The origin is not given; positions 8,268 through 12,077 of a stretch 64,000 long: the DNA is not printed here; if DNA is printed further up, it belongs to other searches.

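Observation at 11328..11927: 200-codon in-frame N-terminal extension on valine--tRNA ligase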

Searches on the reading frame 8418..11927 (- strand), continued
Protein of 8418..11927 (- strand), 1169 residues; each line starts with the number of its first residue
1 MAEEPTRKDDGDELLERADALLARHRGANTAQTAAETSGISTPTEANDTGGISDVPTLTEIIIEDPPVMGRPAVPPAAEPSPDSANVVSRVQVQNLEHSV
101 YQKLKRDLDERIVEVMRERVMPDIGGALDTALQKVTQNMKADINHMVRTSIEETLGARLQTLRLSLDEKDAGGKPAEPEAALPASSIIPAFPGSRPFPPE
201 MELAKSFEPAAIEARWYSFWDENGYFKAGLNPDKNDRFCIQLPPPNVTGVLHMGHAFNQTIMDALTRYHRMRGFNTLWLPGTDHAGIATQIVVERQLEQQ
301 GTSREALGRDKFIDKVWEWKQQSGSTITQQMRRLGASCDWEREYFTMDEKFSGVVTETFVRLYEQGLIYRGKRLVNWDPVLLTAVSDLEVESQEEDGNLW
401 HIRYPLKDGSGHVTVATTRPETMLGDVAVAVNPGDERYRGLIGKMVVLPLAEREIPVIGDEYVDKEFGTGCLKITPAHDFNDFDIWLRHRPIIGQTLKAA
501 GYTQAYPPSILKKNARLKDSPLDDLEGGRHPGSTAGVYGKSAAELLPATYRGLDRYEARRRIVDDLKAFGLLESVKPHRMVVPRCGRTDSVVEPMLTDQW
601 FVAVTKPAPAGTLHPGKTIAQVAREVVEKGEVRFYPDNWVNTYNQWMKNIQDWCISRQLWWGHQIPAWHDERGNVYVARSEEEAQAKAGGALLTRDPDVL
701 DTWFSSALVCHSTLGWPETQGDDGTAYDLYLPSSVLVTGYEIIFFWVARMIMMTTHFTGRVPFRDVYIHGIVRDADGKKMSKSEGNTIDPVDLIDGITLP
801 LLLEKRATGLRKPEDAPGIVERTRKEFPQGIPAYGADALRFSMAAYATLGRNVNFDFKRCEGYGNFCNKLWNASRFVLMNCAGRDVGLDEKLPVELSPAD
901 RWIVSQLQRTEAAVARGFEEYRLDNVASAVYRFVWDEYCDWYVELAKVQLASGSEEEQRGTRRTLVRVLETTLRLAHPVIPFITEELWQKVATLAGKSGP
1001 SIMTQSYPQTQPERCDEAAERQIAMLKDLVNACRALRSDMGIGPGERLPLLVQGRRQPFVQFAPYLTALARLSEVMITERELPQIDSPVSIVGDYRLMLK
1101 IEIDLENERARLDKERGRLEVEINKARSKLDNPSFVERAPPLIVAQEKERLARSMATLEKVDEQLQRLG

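Call 87: predict_structure(alignment_id=A3)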
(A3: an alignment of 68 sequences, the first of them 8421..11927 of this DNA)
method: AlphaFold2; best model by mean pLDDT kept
length: 1169 residues; sequences in the alignment: 68
mean_pLDDT: 69.1   pTM: 0.52
mean pLDDT of the five models: 69.1, 68.1, 67.6, 64.4, 63.0
residues with pLDDT >= 90: 283; 70-90: 390; 50-70: 204; < 50: 292
segments of 3 or more residues with pLDDT < 50: 1-15, 21-96, 119-124, 166-199, 229-231, 240-258, 280-285, 323-340, 527-537, 631-637, 732-785, 832-862
pLDDT, mean of each block of 10 residues (from residue 1): 31 48 38 27 25 27 28 30 34 48 74 59 53 67 71 68 49 31 28 36 68 71 60 53 33 43 69 62 52 71 73 73 42 37 58 80 79 84 67 86 94 93 95 92 94 94 89 93 91 91 86 90 57 47 90 94 96 93 79 85 80 76 68 47 63 63 80 83 91 81 62 68 65 37 29 30 33 44 49 59 72 72 68 40 31 29 69 93 89 90 96 83 68 87 94 90 96 85 86 87 84 93 93 89 83 87 90 88 79 89 78 91 92 87 89 92 82
secondary structure, 60 per line:
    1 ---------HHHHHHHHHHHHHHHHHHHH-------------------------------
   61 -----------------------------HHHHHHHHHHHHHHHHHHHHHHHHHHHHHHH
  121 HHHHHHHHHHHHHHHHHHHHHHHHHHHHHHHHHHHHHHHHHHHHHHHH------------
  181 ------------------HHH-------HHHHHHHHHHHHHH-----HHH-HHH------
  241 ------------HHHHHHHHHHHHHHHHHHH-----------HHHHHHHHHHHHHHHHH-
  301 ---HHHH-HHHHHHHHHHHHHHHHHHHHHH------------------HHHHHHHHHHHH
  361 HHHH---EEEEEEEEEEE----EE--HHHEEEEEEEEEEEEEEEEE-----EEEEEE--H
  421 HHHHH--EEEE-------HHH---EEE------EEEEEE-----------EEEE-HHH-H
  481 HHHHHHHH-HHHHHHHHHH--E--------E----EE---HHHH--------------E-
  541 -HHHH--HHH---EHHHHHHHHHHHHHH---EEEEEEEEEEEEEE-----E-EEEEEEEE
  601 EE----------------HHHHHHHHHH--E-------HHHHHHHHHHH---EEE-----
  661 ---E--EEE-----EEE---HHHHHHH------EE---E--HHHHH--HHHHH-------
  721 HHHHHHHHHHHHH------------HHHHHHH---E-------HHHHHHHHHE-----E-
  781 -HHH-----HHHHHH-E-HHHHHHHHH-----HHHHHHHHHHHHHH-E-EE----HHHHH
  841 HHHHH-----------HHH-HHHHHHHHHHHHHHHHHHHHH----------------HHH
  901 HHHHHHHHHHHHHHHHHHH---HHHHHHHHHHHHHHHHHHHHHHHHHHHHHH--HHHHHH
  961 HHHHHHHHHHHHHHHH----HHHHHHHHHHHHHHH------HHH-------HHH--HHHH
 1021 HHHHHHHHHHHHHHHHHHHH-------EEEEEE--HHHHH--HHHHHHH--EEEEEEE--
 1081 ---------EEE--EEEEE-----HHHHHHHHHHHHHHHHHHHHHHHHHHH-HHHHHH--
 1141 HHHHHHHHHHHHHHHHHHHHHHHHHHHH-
elements in order (helices of 4 or more, strands of 3 or more residues): H10-29 H90-168 H209-222 H253-271 H283-299 H304-307 H309-330 H349-364 E368-378 E390-406 E412-417 H420-425 E428-431 E445-447 E454-459 E471-474 H480-488 H490-499 H521-524 H542-545 H555-568 E572-585 E593-602 H619-628 H639-649 E653-655 E667-669 E675-677 H681-687 H702-706 H709-713 H721-733 H746-752 H764-772 H790-795 H799-807 H813-826 H836-845 H861-881 H898-919 H923-952 H955-976 H981-995 H1017-1040 E1048-1053 H1056-1060 H1063-1069 E1072-1078 E1090-1092 E1095-1099 H1105-1131 H1133-1138 H1141-1168

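Call 90: find_encoding_contigs(protein=P0298, flank=3000, max_places=1)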
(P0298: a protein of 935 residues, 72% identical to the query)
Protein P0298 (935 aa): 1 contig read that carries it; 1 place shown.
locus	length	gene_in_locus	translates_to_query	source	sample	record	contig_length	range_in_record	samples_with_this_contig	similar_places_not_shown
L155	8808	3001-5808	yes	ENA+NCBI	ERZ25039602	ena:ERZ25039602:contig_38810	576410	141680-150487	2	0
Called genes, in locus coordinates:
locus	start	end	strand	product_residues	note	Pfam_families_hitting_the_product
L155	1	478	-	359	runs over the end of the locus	PF03739:LptF_LptG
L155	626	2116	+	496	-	PF02789:Peptidase_M17_N, PF00883:Peptidase_M17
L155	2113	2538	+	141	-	PF04364:DNA_pol3_chi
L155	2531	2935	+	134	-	-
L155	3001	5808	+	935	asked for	PF00133:tRNA-synt_1, PF09334:tRNA-synt_1g (weak), PF13603:tRNA-synt_1_2 (weak), PF08264:Anticodon_1, PF10458:Val_tRNA-synt_C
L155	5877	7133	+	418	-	PF05977:MFS_3, PF07690:MFS_1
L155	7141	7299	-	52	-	-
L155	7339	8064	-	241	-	-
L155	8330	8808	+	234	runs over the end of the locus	PF00072:Response_reg, PF00486:Trans_reg_C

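Call 91: find_encoding_contigs(protein=P0325, flank=3000, max_places=1)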
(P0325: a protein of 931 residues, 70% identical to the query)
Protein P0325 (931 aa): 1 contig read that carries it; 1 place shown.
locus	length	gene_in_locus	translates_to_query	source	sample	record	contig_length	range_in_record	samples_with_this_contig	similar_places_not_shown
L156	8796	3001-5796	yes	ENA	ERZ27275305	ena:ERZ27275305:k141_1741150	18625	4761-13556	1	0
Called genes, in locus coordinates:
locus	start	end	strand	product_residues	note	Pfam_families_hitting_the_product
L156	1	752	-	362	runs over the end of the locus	PF03739:LptF_LptG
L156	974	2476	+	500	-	PF02789:Peptidase_M17_N, PF00883:Peptidase_M17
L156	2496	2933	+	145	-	PF04364:DNA_pol3_chi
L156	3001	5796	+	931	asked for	PF00133:tRNA-synt_1, PF09334:tRNA-synt_1g (weak), PF13603:tRNA-synt_1_2 (weak), PF08264:Anticodon_1, PF10458:Val_tRNA-synt_C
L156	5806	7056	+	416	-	PF05977:MFS_3, PF07690:MFS_1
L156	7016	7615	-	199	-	-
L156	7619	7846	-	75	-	PF01206:TusA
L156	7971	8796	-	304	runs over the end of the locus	PF04976:DmsC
